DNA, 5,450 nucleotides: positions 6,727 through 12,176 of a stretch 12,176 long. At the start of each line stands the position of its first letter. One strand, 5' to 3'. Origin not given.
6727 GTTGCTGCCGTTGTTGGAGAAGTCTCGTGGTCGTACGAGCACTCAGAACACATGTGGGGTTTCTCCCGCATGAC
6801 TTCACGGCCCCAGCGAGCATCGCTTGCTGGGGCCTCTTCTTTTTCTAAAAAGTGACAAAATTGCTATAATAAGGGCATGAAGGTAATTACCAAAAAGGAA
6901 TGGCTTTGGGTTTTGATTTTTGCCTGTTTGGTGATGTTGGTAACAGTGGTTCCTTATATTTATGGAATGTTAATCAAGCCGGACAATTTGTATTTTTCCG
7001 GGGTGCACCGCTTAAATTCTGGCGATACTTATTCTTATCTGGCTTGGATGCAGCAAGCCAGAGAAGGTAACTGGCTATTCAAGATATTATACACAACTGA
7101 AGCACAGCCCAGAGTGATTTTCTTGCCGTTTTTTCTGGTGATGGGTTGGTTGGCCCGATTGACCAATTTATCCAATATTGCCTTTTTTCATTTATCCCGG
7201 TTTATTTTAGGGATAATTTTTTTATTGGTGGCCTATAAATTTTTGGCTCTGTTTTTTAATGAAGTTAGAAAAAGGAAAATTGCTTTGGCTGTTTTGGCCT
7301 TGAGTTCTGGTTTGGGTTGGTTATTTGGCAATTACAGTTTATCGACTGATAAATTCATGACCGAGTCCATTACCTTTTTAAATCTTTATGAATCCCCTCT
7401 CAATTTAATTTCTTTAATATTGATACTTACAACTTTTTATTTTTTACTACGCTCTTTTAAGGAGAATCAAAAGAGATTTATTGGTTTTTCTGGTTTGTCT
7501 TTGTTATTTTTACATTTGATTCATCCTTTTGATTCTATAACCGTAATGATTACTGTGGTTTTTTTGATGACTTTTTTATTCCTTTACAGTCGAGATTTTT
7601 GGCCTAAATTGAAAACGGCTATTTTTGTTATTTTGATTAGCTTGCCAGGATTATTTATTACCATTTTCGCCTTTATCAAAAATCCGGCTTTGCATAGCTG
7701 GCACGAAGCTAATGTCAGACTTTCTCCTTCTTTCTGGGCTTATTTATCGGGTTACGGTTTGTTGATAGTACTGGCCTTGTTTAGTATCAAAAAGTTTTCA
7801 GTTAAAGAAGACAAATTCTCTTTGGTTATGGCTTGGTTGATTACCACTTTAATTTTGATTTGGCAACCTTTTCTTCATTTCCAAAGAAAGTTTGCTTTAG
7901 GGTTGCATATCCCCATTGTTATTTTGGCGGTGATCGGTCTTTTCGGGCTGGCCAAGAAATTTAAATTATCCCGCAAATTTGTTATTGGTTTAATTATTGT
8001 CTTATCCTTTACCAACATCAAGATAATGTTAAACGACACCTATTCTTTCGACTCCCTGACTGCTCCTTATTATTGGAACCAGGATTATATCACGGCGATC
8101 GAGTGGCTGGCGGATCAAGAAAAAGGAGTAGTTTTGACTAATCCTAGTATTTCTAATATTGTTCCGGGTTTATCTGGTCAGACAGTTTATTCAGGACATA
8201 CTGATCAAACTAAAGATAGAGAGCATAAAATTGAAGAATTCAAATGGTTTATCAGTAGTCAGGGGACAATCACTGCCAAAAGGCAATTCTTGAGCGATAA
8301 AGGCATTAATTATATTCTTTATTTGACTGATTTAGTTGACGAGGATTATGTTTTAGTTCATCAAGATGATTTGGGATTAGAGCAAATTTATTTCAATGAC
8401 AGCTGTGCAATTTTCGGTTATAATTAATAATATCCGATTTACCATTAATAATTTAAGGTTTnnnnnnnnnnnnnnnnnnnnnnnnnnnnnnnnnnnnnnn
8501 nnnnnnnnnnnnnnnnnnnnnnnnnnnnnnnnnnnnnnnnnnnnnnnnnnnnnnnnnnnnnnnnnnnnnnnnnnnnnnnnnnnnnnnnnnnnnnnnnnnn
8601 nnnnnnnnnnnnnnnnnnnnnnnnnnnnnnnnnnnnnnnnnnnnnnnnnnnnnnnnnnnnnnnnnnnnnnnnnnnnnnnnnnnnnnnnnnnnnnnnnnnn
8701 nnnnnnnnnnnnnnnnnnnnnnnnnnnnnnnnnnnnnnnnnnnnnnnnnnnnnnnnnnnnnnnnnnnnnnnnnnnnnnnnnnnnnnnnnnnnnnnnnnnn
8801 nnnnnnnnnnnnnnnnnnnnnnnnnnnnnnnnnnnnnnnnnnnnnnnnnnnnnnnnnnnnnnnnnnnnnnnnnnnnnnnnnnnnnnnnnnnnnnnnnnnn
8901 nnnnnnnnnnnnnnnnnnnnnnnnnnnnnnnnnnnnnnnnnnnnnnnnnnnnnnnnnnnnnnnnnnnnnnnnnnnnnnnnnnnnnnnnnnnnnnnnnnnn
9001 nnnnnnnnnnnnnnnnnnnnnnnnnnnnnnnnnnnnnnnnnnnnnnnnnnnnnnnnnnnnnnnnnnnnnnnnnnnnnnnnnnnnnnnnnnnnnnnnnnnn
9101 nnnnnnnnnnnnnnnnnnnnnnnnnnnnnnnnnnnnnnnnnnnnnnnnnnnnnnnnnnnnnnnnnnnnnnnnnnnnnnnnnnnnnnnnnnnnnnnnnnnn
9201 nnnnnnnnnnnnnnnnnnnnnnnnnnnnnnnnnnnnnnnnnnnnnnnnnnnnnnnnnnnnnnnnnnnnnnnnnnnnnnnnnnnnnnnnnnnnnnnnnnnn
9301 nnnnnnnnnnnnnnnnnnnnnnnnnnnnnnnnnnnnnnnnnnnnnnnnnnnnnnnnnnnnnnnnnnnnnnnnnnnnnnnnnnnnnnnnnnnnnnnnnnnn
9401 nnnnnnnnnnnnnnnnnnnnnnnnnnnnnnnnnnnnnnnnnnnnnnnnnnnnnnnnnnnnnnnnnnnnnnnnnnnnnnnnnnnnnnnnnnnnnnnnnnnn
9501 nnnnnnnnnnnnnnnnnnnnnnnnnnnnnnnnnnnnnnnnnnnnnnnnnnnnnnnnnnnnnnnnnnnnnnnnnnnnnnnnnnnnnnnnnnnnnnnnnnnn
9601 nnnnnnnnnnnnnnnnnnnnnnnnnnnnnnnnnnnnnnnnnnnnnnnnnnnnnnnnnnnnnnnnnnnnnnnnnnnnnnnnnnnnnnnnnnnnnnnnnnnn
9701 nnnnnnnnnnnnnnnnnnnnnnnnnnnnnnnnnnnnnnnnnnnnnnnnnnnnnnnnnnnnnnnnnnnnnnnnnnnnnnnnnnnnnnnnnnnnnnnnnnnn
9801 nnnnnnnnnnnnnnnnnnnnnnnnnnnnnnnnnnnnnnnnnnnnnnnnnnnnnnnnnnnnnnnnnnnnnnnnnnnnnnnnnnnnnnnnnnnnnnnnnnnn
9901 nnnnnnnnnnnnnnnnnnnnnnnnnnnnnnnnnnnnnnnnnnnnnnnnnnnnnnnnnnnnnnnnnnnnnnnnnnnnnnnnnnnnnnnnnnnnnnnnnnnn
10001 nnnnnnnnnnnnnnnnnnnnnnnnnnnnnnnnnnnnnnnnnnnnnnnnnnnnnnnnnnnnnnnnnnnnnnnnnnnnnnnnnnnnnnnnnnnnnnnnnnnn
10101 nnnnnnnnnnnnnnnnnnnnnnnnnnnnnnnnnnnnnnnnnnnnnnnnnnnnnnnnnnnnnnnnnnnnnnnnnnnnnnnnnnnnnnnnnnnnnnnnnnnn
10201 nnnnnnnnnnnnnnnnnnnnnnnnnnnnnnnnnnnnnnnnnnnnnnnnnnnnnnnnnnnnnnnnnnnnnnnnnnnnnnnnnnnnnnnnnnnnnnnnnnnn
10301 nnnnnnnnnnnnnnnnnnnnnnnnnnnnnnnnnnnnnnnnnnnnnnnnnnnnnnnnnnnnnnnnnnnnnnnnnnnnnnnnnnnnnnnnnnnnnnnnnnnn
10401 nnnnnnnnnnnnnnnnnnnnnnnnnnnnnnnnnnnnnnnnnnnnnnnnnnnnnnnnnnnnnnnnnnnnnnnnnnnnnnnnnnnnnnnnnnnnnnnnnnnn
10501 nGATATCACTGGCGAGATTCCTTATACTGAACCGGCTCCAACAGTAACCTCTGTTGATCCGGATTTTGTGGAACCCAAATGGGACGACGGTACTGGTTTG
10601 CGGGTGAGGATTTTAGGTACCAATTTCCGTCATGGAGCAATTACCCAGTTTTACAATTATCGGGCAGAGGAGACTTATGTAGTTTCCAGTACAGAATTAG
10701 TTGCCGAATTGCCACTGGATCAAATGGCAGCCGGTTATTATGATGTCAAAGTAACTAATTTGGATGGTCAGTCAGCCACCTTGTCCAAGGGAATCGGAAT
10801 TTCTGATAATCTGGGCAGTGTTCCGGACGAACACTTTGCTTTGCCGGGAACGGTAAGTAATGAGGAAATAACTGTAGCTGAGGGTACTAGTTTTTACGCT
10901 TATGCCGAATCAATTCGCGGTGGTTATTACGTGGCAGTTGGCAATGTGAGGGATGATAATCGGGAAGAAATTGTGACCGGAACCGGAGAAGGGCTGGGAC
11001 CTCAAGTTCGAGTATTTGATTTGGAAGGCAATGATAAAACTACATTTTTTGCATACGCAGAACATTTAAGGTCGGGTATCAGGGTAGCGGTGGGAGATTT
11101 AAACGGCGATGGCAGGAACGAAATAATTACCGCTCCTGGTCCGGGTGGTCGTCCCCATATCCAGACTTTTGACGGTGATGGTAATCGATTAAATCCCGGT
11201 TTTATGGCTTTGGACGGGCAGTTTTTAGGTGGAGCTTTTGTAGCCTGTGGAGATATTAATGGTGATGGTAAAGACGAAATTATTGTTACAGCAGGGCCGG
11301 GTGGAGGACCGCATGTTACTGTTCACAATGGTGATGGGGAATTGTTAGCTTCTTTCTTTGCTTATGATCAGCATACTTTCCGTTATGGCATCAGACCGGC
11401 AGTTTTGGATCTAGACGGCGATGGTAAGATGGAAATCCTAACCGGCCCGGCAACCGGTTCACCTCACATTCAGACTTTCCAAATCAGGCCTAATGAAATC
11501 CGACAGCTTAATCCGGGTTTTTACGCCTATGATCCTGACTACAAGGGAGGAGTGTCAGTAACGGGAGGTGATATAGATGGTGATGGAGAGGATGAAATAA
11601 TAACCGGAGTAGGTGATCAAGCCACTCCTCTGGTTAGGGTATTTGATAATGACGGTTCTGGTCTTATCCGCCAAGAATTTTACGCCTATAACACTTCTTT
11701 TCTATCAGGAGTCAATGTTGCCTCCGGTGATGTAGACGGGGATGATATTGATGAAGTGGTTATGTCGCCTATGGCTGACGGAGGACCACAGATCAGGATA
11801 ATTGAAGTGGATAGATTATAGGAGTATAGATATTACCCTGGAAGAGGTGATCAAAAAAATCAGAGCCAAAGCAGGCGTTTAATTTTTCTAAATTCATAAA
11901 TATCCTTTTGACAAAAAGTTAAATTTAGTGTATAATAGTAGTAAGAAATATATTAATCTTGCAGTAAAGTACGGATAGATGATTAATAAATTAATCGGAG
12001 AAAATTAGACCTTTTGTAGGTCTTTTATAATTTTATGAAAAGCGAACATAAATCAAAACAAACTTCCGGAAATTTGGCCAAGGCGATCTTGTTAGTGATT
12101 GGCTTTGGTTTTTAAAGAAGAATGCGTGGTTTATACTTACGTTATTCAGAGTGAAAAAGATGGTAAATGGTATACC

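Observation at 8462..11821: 1120-aa secreted protein combining two NHL propellers, a TIG domain and a six-bladed FG-GAP-like Ca-binding propeller with an unusual F-Y-A-Y blade signature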

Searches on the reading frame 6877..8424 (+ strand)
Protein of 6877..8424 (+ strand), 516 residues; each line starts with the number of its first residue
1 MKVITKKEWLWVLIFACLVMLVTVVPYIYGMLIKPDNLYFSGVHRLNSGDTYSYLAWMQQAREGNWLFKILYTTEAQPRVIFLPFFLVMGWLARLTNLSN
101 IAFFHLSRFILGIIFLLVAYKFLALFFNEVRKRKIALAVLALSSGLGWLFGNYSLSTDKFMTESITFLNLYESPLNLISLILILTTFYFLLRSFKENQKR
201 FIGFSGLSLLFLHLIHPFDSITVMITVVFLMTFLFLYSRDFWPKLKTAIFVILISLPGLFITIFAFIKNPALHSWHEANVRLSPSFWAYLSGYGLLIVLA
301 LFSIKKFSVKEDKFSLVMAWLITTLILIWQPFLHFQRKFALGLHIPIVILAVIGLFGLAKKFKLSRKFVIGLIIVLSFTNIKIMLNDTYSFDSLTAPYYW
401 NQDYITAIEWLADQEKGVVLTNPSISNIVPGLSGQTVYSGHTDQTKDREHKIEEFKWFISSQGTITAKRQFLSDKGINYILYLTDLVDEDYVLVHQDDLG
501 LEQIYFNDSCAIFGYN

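Call 8: search_protein_families(library=pfam, proteins=[window:6877-8424:+], max_evalue=0.01)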
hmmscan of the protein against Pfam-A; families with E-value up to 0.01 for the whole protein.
window:6877-8424:+ (516 aa): 0 families

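Call 66: search_protein_families(library=pfam, proteins=[window:6877-8424:+], max_evalue=10)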
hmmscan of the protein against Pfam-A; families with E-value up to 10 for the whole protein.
window:6877-8424:+ (516 aa): 0 families

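Call 67: search_protein_families(library=ncbifam, proteins=[window:6877-8424:+], max_evalue=1)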
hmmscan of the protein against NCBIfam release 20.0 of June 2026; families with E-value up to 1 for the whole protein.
window:6877-8424:+ (516 aa): 0 families

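Call 68: find_homologous_proteins(query=window:6877-8424:+, max_evalue=0.001)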
Query window:6877-8424:+ (516 aa): 21 proteins with E <= 0.001 among 8000 candidates.
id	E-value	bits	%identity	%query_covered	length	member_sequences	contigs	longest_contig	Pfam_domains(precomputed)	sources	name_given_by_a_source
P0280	0.0e+0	1142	100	100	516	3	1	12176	-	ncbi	-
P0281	5.6e-177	608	55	99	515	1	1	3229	-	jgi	-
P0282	5.2e-95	337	38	99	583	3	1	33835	-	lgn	-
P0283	5.1e-90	321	39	99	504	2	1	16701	-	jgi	-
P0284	1.9e-73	266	34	99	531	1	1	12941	-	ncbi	-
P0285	3.3e-67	246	35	92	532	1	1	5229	-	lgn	-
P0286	1.1e-66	244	31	97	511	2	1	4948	-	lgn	-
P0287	4.3e-61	225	34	91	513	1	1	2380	-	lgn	-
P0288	1.1e-54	204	32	92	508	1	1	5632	-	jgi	jgi:hypothetical protein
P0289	6.8e-52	195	32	87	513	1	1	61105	PF20176.4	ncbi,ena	-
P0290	1.8e-48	184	30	98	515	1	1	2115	-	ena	-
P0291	2.2e-47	180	30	89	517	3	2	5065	-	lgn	-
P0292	8.7e-44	168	31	92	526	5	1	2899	-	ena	-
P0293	9.4e-43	165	29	89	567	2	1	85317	-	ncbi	-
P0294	1.6e-39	154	29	95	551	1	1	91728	-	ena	-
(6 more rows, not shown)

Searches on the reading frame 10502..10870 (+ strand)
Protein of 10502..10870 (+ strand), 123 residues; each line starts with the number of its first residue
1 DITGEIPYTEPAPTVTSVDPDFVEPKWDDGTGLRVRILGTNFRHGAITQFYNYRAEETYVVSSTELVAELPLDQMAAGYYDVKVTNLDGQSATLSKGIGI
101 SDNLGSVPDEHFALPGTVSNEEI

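Call 26: search_protein_families(library=pfam, proteins=[window:10502-10870:+], max_evalue=10)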
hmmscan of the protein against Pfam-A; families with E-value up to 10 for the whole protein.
window:10502-10870:+ (123 aa): 1 family
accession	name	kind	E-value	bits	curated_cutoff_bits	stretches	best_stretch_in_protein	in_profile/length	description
PF05708.18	Peptidase_C92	-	0.028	14.9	27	1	40-92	23-76/166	Permuted papain-like amidase enzyme, YaeF/YiiX, C92 family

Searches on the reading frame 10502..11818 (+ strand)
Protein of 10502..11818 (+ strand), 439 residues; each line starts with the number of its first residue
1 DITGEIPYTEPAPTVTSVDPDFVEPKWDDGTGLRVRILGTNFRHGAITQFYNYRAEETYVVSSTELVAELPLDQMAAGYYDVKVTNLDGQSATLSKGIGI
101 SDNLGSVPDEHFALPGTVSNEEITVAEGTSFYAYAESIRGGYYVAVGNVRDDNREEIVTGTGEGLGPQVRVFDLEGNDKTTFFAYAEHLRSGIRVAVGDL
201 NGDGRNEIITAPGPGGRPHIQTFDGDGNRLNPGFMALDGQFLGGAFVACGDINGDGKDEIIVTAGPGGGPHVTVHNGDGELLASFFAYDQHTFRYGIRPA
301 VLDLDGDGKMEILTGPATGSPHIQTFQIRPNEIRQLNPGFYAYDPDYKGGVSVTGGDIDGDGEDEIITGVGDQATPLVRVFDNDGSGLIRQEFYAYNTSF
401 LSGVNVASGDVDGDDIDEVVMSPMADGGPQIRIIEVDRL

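Call 17: search_solved_structures(query=window:10502-11818:+, max_evalue=1)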
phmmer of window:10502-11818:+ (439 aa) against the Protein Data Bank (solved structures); distinct sequences matched with E-value up to 1: 29.
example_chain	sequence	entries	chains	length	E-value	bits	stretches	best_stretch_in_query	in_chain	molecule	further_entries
9etn_A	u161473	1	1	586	6.8e-06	28.3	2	288-367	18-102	Cartilage acidic protein 1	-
9ind_A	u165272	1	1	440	1.2e-05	27.5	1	341-430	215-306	Integrin alpha-V heavy chain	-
8tcf_A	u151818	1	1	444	1.8e-05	27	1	341-430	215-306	Integrin alpha-V heavy chain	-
8tcg_A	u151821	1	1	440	1.8e-05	27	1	341-430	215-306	Integrin alpha-V heavy chain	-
5nem_A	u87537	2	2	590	2.6e-05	26.4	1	341-430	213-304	Integrin alpha-V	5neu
5ner_A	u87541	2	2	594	2.7e-05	26.4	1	341-430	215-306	Integrin alpha-V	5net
4um9_A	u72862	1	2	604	2.8e-05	26.3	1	341-430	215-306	Integrin alpha-V heavy chain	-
9cz7_A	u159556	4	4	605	2.8e-05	26.3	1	341-430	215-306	Integrin alpha-V heavy chain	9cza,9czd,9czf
8ij5_E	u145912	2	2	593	2.9e-05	26.3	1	341-430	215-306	Integrin alpha-V heavy chain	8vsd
8w30_A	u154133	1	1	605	3.1e-05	26.2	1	341-430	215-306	Integrin alpha-V heavy chain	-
9xmm_A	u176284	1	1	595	3.4e-05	26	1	341-430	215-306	Integrin alpha-V heavy chain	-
6om2_A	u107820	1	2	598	3.5e-05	26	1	341-430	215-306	Integrin alpha-V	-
6om1_A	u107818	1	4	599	3.5e-05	26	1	341-430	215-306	Integrin alpha-V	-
5ffg_A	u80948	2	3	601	3.5e-05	26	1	341-430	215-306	Integrin alpha-V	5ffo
7y1t_A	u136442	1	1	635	4.2e-05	25.8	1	341-430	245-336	Integrin alpha-V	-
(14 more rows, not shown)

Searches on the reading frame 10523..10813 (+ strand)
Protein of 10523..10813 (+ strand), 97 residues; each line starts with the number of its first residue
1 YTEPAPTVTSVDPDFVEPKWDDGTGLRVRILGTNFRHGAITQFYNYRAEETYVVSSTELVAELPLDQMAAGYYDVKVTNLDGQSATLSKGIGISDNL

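Call 45: search_protein_families(library=pfam, alignment_id=A4, max_evalue=0.01)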
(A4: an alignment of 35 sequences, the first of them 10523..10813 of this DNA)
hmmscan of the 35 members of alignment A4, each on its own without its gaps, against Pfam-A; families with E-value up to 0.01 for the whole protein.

A. member 1, window:10523-10813:+ (97 aa): 1 family
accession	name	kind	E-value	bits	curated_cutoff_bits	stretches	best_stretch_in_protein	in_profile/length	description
PF01833.30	TIG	-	0.00049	20.5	20.9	1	6-81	1-72/84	IPT/TIG domain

B. families by the number of members that match (of 35 scanned): 3 families
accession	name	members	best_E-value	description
PF01833.30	TIG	29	5.9e-09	IPT/TIG domain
PF20144.5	TIG_SUH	13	1.5e-06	TIG domain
PF05506.17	PLipase_C_C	2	0.0076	Bacterial phospholipase C, C-terminal domain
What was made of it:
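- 10523..10813 (+): IPT/TIG-like Ig domain, residues 688-784, with seven beta-strands. PF01833 E 4.9e-4, 20.5 bits (cut-off 20.9) for this protein; 29 of 35 family members match, best E 5.9e-9 (call 45).
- On IPT/TIG domain (PF01833): 29 of 35 orthologous segments match, best E 5.9e-9 (call 45).
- Checked: TIG scores 20.5 bits against a cut-off of 20.9 in this protein, but it is found in 29 of 35 family members (call 45).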

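Call 46: search_solved_structures(query=A4, max_evalue=0.1)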
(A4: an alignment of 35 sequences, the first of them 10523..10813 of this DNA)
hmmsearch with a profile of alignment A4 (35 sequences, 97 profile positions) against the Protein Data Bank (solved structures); distinct sequences matched with E-value up to 0.1: 31.
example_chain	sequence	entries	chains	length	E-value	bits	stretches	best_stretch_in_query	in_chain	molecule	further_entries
3iag_C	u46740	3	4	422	2.1e-05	27.6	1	20-72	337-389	Recombining binding protein suppressor of hairless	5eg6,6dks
6wqu_C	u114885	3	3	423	2.1e-05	27.6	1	20-72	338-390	Recombining binding protein suppressor of hairless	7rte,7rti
4j2x_A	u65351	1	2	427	2.2e-05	27.5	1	20-72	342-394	Recombining binding protein suppressor of hairless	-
3brg_C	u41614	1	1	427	2.2e-05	27.5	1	20-72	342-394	Recombining binding protein suppressor of hairless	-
3nbn_A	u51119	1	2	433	2.4e-05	27.4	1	20-72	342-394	Recombining binding protein suppressor of hairless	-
2f8x_C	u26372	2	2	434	2.4e-05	27.4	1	20-72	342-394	Recombining binding protein suppressor of hairless, isoform 4 | Recombining binding protein suppressor of hairless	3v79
6py8_C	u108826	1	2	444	2.6e-05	27.3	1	20-72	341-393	Recombining binding protein suppressor of hairless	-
1cyg_A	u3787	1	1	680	3.4e-05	26.9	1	24-96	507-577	CYCLODEXTRIN GLUCANOTRANSFERASE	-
5e24_E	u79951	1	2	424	0.0032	20.6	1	21-70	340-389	Suppressor of hairless protein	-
1d7f_A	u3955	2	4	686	0.0082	19.3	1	25-94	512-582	CYCLODEXTRIN GLUCANOTRANSFERASE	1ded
1ukt_A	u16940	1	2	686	0.0082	19.3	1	25-94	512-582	Cyclomaltodextrin glucanotransferase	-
1i75_A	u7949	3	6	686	0.0082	19.3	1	25-94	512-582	CYCLODEXTRIN GLUCANOTRANSFERASE | Cyclomaltodextrin glucanotransferase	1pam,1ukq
1v3j_A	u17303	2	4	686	0.0082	19.3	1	25-94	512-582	Cyclomaltodextrin glucanotransferase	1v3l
1v3k_A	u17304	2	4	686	0.0082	19.3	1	25-94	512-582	Cyclomaltodextrin glucanotransferase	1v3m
1uks_A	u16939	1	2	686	0.0084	19.3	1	25-94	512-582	Cyclomaltodextrin glucanotransferase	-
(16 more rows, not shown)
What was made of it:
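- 10523..10813 (+): The profile hits RBP-J TIG and CGTase domain D in the PDB (call 46).
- On IPT/TIG domain (PF01833): The profile hits the RBP-J TIG domain and CGTase domain D (call 46).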

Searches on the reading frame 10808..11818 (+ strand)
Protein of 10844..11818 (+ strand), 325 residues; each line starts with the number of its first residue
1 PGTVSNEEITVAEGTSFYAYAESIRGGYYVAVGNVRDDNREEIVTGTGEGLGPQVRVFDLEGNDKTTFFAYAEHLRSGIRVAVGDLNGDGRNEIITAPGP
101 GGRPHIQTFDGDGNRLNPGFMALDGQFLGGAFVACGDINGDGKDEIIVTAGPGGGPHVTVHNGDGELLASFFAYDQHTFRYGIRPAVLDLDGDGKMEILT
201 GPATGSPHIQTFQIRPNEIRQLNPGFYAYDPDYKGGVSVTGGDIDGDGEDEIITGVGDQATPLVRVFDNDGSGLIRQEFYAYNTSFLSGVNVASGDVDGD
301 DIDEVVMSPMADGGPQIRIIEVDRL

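Call 26: search_protein_families(library=pfam, proteins=[window:10844-11818:+], max_evalue=10)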
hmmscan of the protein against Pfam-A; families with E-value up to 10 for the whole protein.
window:10844-11818:+ (325 aa): 10 families
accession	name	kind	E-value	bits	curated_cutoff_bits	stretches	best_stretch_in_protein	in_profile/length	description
PF13517.12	FG-GAP_3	-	5.2e-21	75.5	26.9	5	137-199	1-60/61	FG-GAP-like repeat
PF01839.29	FG-GAP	-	1.1e-18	67.1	22.1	5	130-154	2-26/37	FG-GAP repeat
PF25292.1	Beta-prop_CGLA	-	4.9e-05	23.4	26.8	1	133-170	34-68/316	Lambda-carrageenase beta-propeller domain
PF15907.11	Itfg2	-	6.7e-05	22.7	27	1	30-96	20-93/330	Integrin-alpha FG-GAP repeat-containing protein 2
PF16743.10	PliI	-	0.0025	17.9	27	1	134-161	63-91/123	Periplasmic lysozyme inhibitor of I-type lysozyme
PF14783.12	BBS2_Mid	-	0.0026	18.3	27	0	243-270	6-30/108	Ciliary BBSome complex subunit 2, middle region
PF12256.14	TcdB_toxin_midN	-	0.0063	16.3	24.8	1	174-205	19-51/181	Insecticide toxin TcdB middle/N-terminal region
PF21348.3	RGL11_C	-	0.21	10.8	27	0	234-256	233-255/490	Rhamnogalacturonan lyase family 11, C-terminal domain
PF00404.24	Dockerin_1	-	1.8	9.2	22.9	0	78-91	30-43/57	Dockerin type I domain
PF19986.4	DUF6422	-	8.4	7.1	25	0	132-158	55-81/94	Family of unknown function (DUF6422)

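Call 27: search_dna_similar(query=window:10844-11818:+, collection=plasmids, mode=protein, max_evalue=0.00001, max_rows=30)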
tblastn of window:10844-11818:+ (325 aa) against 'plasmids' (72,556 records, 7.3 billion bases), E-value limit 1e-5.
Records with a match: 1; places in all: 1; records where one place covers at least 80% of the query: 0.
Best place of each record, by identity: <60% 1.
By first word of the organism name: Mycobacterium 1.
By predicted mobility (MOB-suite, as given by PLSDB): mobilizable 1.
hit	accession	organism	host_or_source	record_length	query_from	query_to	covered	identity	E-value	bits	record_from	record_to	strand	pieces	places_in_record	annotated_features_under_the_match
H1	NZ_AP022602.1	Mycobacterium gallinarum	-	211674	23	238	66%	27.8%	9e-7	58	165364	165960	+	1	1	multicopper oxidase domain-containing protein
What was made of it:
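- Tried and rejected: tblastn of the C-terminal domain against plasmids gave one weak Mycobacterium hit (call 27).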

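Call 49: predict_structure(alignment_id=A3)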
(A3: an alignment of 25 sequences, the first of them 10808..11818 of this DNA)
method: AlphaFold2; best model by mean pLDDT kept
length: 337 residues; sequences in the alignment: 25
mean_pLDDT: 90.9   pTM: 0.88
mean pLDDT of the five models: 90.9, 90.6, 90.5, 90.2, 90.2
residues with pLDDT >= 90: 285; 70-90: 31; 50-70: 3; < 50: 18
segments of 3 or more residues with pLDDT < 50: 1-18
pLDDT, mean of each block of 10 residues (from residue 1): 37 40 86 94 94 95 96 96 93 97 96 94 96 93 96 96 94 96 94 96 94 95 93 93 94 95 96 94 87 92 97 96 95 90
secondary structure, 60 per line:
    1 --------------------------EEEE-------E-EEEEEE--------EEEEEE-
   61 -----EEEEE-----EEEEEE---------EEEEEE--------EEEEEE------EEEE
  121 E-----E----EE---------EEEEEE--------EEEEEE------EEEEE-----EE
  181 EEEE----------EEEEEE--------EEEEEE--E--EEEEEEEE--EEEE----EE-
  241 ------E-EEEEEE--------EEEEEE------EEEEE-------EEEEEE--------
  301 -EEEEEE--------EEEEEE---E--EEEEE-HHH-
elements in order: E27-30 E40-45 E54-59 E66-70 E76-81 E91-96 E105-110 E117-121 E143-148 E157-162 E169-173 E179-184 E195-200 E209-214 E220-227 E230-233 E249-254 E263-268 E275-279 E287-292 E302-307 E316-321 E328-332
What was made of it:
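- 10877..11818 (+): Six-bladed FG-GAP/VCBS-type propeller, residues 806-1119. It has 24 strands, and the first F-Y-A-Y strand probably closes the last blade. FG-GAP_3 75.5 bits and FG-GAP 67.1 bits (call 26); AF2 pLDDT 90.9, pTM 0.88 (call 49).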

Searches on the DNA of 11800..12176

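Call 79: search_rna_families(source=window, start=11800, end=12176, threshold=evalue, max_evalue=1)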
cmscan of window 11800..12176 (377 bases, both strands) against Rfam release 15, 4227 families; matches with E-value up to 1: 0.
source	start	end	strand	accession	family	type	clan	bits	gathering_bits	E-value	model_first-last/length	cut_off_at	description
